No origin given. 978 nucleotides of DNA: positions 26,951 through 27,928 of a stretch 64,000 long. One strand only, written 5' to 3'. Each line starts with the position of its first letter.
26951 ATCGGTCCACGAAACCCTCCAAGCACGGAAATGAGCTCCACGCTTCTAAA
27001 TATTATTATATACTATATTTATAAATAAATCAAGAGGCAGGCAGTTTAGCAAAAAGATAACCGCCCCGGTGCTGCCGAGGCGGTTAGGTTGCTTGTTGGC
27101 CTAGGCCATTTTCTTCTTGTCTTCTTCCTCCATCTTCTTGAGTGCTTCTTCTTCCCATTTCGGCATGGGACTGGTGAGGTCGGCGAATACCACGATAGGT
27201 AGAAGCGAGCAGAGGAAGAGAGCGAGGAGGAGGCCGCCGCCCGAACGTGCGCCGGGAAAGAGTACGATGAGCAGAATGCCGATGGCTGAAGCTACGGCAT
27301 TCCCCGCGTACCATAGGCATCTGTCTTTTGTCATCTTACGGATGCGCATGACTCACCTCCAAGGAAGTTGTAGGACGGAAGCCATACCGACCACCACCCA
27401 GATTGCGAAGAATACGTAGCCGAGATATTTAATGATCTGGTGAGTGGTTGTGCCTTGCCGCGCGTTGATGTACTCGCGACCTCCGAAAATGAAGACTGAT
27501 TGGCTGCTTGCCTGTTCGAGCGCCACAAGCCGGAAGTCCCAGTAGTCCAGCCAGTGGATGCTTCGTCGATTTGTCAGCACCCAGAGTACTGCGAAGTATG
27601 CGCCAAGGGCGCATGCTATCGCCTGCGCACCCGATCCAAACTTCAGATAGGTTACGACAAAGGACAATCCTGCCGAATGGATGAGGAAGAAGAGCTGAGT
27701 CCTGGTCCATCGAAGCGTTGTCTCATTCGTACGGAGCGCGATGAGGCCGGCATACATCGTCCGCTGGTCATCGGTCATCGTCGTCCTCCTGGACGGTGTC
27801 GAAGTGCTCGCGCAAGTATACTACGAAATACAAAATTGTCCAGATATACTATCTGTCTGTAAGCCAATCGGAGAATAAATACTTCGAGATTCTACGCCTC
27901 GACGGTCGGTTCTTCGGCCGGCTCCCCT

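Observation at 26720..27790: AT-rich island with a consensus promoter driving a 43-codon hydrophobic Cys-containing ORF, next to two small membrane proteins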

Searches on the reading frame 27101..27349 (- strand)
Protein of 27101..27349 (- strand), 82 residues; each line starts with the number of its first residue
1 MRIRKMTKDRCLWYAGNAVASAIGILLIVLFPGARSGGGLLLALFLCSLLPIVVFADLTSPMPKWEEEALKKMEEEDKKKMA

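Call 9: search_protein_families(library=pfam, proteins=[window:27101-27349:-], max_evalue=1)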
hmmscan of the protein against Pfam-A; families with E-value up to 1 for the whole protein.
window:27101-27349:- (82 aa): 1 family
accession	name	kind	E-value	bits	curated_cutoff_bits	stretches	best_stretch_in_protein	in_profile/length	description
PF13630.11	SdpI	-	0.064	13.9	28.2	1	2-53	11-69/71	SdpI/YfhL protein family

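Call 10: search_protein_families(library=ncbifam, proteins=[window:27101-27349:-], max_evalue=1)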
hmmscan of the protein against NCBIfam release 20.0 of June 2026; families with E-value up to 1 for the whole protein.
window:27101-27349:- (82 aa): 1 family
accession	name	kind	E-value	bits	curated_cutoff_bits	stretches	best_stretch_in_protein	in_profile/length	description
NF052374.1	HopndTporHpnN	equivalog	0.14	10.2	1100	1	10-56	804-850/858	hopanoid transporter HpnN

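Call 19: search_protein_families(library=padloc, proteins=[window:27101-27349:-], max_evalue=1)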
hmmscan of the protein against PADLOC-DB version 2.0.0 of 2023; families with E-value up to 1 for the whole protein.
window:27101-27349:- (82 aa): 0 families

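Call 20: search_protein_families(library=phrogs, proteins=[window:27101-27349:-], max_evalue=1)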
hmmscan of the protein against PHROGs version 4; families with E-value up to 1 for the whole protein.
window:27101-27349:- (82 aa): 0 families

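Call 24: find_homologous_proteins(query=window:27101-27349:-, max_evalue=1)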
Query window:27101-27349:- (82 aa): 1 proteins with E <= 1 among 4 candidates.
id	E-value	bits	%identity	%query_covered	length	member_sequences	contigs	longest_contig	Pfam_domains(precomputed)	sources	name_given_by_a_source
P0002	1.2e-46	173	100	100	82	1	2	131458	-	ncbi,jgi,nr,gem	ncbi:hypothetical protein C4552_03585 [Candidatus Parcubacteria bacterium]|nr:MAG: hypothetical prot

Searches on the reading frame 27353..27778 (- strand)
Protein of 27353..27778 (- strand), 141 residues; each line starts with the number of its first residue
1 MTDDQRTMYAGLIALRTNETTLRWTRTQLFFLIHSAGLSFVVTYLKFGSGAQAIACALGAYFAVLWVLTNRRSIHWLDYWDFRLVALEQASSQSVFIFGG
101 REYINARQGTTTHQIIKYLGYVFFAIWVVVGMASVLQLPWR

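Call 9: search_protein_families(library=pfam, proteins=[window:27353-27778:-], max_evalue=1)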
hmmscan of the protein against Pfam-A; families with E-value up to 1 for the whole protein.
window:27353-27778:- (141 aa): 3 families
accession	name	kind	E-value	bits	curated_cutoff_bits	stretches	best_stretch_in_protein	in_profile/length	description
PF24838.2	8xMP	-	7.8e-11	42.4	30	1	9-135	4-135/136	Octameric membrane protein family (8xMP)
PF18184.6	SLATT_3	-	0.033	14.9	26.3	1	13-77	10-76/155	SMODS and SLOG-associating 2TM effector domain 3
PF02656.20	DUF202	-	0.33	11.9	23.4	0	113-137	37-61/68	Domain of unknown function (DUF202)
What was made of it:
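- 27353..27778 (-): 141-aa membrane protein of Pfam family 8xMP (PF24838). Not part of the peptide unit. Pfam E 7.8e-11, 42.4 bits against a cut-off of 30 (call 9).
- On Pfam PF24838 8xMP (neighbouring gene 27353-27778): 42.4 bits against a cut-off of 30, model positions 4-135 of 136 (call 9).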

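Call 10: search_protein_families(library=ncbifam, proteins=[window:27353-27778:-], max_evalue=1)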
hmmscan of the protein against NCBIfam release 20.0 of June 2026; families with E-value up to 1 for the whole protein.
window:27353-27778:- (141 aa): 1 family
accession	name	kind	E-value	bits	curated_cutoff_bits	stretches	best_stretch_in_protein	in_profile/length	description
NF033610.1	SLATT_3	domain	0.021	14.8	45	1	13-76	11-77/170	SLATT domain-containing protein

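Call 18: search_solved_structures(query=window:27353-27778:-, max_evalue=10, show_alignments=2)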
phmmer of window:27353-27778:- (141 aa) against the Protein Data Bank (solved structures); distinct sequences matched with E-value up to 10: 1.
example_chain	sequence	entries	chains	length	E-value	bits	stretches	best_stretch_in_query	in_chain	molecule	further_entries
8fmw_Ac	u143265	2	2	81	2.1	11.8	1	59-107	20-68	50S ribosomal protein L31 type B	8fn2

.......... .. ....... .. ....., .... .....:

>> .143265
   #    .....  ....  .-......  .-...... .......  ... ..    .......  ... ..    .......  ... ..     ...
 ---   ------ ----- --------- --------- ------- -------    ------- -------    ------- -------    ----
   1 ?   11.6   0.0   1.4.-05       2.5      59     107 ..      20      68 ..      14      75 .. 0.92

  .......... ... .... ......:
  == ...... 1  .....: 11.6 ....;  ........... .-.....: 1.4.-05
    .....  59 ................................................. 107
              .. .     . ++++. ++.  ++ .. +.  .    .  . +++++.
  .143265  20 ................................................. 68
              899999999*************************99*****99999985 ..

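Call 19: search_protein_families(library=padloc, proteins=[window:27353-27778:-], max_evalue=1)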
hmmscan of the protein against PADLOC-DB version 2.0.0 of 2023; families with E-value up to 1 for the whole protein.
window:27353-27778:- (141 aa): 0 families

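Call 20: search_protein_families(library=phrogs, proteins=[window:27353-27778:-], max_evalue=1)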
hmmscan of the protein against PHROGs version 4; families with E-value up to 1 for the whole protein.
window:27353-27778:- (141 aa): 1 family
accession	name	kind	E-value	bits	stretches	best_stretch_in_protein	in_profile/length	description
phrog_37302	-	unknown function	0.13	13.7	1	63-123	19-79/98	-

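Call 25: find_homologous_proteins(query=window:27353-27778:-, max_evalue=0.001)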
Query window:27353-27778:- (141 aa): 8 proteins with E <= 0.001 among 31 candidates.
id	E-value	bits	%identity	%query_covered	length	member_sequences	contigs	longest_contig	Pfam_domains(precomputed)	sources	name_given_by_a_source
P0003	5.7e-88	310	100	100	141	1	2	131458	PF24838.3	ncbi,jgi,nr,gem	ncbi:hypothetical protein C4552_03590 [Candidatus Parcubacteria bacterium]|nr:MAG: hypothetical prot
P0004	1.9e-68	247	77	100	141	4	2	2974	PF24838.3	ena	-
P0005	4.9e-41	158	55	92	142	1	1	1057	PF24838.3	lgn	-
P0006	2.7e-40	156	53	97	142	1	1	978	PF24838.3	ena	-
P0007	9.8e-36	141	52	97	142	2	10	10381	PF24838.3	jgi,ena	-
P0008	5.7e-35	139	51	96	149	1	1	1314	PF24838.3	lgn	-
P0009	2.5e-32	130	50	98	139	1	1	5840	PF24838.3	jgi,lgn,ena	-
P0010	1.2e-18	86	40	95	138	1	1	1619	PF24838.3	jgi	jgi:hypothetical protein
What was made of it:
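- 27353..27778 (-): Seven homologues besides the window's own protein, at 40-77% identity (call 25).
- On Pfam PF24838 8xMP (neighbouring gene 27353-27778): The precomputed Pfam label is the same for all eight proteins returned by the homologue search, the window's own protein included (call 25).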

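Call 26: find_encoding_contigs(protein=P0004, flank=5000)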
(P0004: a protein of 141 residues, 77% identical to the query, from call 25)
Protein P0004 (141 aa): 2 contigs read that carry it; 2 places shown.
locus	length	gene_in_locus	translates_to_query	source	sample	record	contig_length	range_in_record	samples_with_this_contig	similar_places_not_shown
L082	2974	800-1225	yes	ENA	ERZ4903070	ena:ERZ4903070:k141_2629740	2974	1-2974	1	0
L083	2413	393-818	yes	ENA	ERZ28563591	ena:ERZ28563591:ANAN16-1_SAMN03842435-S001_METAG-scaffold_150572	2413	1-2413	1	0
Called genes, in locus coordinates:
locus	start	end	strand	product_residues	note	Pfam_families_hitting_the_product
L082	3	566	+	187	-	?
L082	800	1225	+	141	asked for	PF24838:8xMP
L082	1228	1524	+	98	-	-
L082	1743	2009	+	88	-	-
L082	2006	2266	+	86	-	PF15738:YafQ_toxin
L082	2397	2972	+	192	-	?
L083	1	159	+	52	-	?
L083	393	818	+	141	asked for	PF24838:8xMP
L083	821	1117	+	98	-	-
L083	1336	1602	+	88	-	-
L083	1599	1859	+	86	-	PF15738:YafQ_toxin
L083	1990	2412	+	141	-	?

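Call 27: find_encoding_contigs(protein=P0007, flank=5000)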
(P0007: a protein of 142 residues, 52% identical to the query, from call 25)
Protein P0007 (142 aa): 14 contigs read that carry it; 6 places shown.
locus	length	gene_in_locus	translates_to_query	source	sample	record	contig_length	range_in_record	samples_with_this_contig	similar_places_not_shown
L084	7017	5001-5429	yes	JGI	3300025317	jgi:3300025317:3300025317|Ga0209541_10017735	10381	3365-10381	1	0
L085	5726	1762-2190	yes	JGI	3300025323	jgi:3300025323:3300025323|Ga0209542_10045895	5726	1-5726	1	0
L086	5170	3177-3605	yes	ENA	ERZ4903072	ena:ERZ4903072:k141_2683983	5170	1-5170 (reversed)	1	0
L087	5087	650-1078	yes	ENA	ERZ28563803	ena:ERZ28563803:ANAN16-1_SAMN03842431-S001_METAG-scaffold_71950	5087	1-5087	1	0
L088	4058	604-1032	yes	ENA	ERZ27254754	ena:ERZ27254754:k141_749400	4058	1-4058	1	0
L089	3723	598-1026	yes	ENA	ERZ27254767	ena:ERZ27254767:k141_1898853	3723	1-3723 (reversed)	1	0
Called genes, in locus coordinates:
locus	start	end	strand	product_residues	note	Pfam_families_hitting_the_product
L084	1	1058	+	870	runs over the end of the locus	PF02739:5_3_exonuc_N, PF01367:5_3_exonuc, PF00476:DNA_pol_A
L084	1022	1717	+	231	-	PF02698:DUF218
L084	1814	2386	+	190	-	PF02985:HEAT (faint), PF13646:HEAT_2 (weak)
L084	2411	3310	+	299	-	PF01149:Fapy_DNA_glyco, PF06831:H2TH, PF06827:zf-FPG_IleRS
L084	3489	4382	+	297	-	PF06144:DNA_pol3_delta, PF21694:DNA_pol3_delta_C (weak)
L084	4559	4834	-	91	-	PF01649:Ribosomal_S20p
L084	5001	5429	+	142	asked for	PF24838:8xMP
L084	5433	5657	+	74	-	-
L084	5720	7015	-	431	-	?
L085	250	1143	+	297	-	PF06144:DNA_pol3_delta, PF21694:DNA_pol3_delta_C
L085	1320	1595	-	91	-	PF01649:Ribosomal_S20p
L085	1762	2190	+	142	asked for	PF24838:8xMP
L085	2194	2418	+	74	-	-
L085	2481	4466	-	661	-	PF00270:DEAD (faint), PF04851:ResIII, PF17757:UvrB_inter, PF27431:UvrB_3rd, PF00271:Helicase_C, PF12344:UvrB, PF02151:UVR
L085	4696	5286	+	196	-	-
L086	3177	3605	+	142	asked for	PF24838:8xMP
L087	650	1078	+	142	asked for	PF24838:8xMP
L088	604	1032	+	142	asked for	PF24838:8xMP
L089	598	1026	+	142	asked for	PF24838:8xMP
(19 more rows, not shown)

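Call 28: find_encoding_contigs(protein=P0009, flank=5000)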
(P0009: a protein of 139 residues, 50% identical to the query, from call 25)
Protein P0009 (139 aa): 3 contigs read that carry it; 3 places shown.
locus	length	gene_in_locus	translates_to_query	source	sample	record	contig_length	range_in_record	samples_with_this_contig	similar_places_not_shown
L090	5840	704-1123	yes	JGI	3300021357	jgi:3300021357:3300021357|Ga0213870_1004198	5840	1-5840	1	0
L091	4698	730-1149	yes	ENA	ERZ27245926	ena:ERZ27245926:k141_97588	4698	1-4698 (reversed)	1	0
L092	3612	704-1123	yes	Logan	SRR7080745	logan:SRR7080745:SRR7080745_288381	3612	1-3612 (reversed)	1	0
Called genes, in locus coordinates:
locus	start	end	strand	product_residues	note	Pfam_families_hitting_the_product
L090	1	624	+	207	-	?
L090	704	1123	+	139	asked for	PF24838:8xMP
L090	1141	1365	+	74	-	-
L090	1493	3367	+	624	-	-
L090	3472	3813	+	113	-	-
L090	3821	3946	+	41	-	-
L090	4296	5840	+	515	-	?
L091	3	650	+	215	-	?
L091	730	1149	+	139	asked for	PF24838:8xMP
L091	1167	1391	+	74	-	-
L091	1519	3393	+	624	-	-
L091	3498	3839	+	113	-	-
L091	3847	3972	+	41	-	-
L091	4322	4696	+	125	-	?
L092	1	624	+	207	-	?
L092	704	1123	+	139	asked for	PF24838:8xMP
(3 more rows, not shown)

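Call 56: search_solved_structures(query=A4, max_evalue=10)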
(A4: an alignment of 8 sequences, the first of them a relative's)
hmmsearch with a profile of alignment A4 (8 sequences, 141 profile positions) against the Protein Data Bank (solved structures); distinct sequences matched with E-value up to 10: 3.
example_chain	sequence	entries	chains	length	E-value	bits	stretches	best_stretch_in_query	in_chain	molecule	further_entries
6sfx_A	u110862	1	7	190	0.24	14.6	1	81-126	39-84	ATP-dependent Clp protease proteolytic subunit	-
4jcq_A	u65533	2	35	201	0.3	14.3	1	81-126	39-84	ATP-dependent Clp protease proteolytic subunit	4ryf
4jcr_A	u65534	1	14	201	0.3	14.3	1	81-126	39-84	ATP-dependent Clp protease proteolytic subunit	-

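Call 64: predict_structure(alignment_id=A4)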
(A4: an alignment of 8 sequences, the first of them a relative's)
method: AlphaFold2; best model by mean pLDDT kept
length: 141 residues; sequences in the alignment: 8
mean_pLDDT: 86.4   pTM: 0.71
mean pLDDT of the five models: 86.4, 86.1, 83.6, 81.8, 79.5
residues with pLDDT >= 90: 53; 70-90: 79; 50-70: 9; < 50: 0
segments of 3 or more residues with pLDDT < 50: none
pLDDT, mean of each block of 10 residues (from residue 1): 83 90 90 95 89 93 91 88 86 72 75 82 93 86 58
secondary structure, 60 per line:
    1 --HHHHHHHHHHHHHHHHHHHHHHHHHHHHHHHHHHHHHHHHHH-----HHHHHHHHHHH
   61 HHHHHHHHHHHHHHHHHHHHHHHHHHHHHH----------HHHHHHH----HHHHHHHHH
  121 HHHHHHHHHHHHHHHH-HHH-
elements in order: H3-44 H50-90 H101-107 H112-136
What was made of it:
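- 27353..27778 (-): AF2 model pLDDT 86 (call 64).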

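Call 67: fold_search(model_id=the predicted structure, library=pdb)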
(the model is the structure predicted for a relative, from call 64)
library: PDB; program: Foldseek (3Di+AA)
matches with E <= 10: 174; with E <= 0.001: 0
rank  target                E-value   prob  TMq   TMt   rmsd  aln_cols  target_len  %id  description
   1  6ch2_D                1.1e+00  0.10  0.22  0.21  21.2       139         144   12  Crystal structure of the cytoplasmic domain of FlhA and FliT-FliD complex (released 2018-05-16)
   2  8ek4_B                1.2e+00  0.23  0.32  0.33  10.2       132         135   10  De novo designed ice-binding proteins from twist-constrained helices (released 2023-07-12)
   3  6ixf_A                1.9e+00  0.08  0.24  0.16  26.4       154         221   10  Crystal structure of SeMet apo SH3BP5 (P41) (released 2019-03-20)
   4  3fav_C                2.0e+00  0.92  0.53  0.80   1.9        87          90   14  Structure of the CFP10-ESAT6 complex from Mycobacterium tuberculosis (released 2009-11-24)
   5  8ek4_A                2.3e+00  0.15  0.33  0.34  10.0       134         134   11  De novo designed ice-binding proteins from twist-constrained helices (released 2023-07-12)
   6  8e2i_E                2.4e+00  0.16  0.35  0.29  10.0       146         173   10  Cryo-EM structure of BIRC6/Smac (released 2023-02-15)
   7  8auw_C                2.5e+00  0.15  0.36  0.32   9.8       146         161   10  Cryo-EM structure of human BIRC6 in complex with SMAC. (released 2023-02-15)
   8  8k7t_B                2.5e+00  0.14  0.34  0.30  21.8       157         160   15  Mouse Fc epsilon RI in complex with mIgE Fc (released 2024-07-17)
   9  9vu9_D                2.6e+00  0.44  0.46  0.25   7.6       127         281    8  channel D complex with 4 (released 2026-03-11)
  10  6r2g_A                2.8e+00  0.28  0.45  0.43   7.0       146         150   12  Crystal structure of a single-chain protein mimetic of the gp41 NHR trimer in complex with the synthetic CHR peptide C (released 2019-07-10)
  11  6ewy                  2.8e+00  0.08  0.27  0.20  39.1       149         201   15  RipA Peptidoglycan hydrolase (Rv1477, Mycobacterium tuberculosis) N-terminal domain (released 2018-05-02)
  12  5aqg_F                2.9e+00  0.15  0.33  0.40   8.5       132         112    7  Fragment-based screening of HSP70 sheds light on the functional role of ATP-binding site residues (released 2016-10-05)
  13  8sbj_B                2.9e+00  0.08  0.26  0.14  28.2       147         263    9  Co-structure Phosphatidylinositol 4,5-bisphosphate 3-kinase catalytic subunit alpha isoform complexed with brain penet (released 2023-07-19)
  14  7rro_B0               3.3e+00  0.16  0.37  0.30  10.6       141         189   15  Structure of the 48-nm repeat doublet microtubule from bovine tracheal cilia (released 2021-10-27)
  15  8gmh_C                3.3e+00  0.08  0.27  0.27  27.4       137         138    9  Crystal Structure of the ternary complex of TelA-LXG, LapA3, and LapA4 (released 2024-01-10)
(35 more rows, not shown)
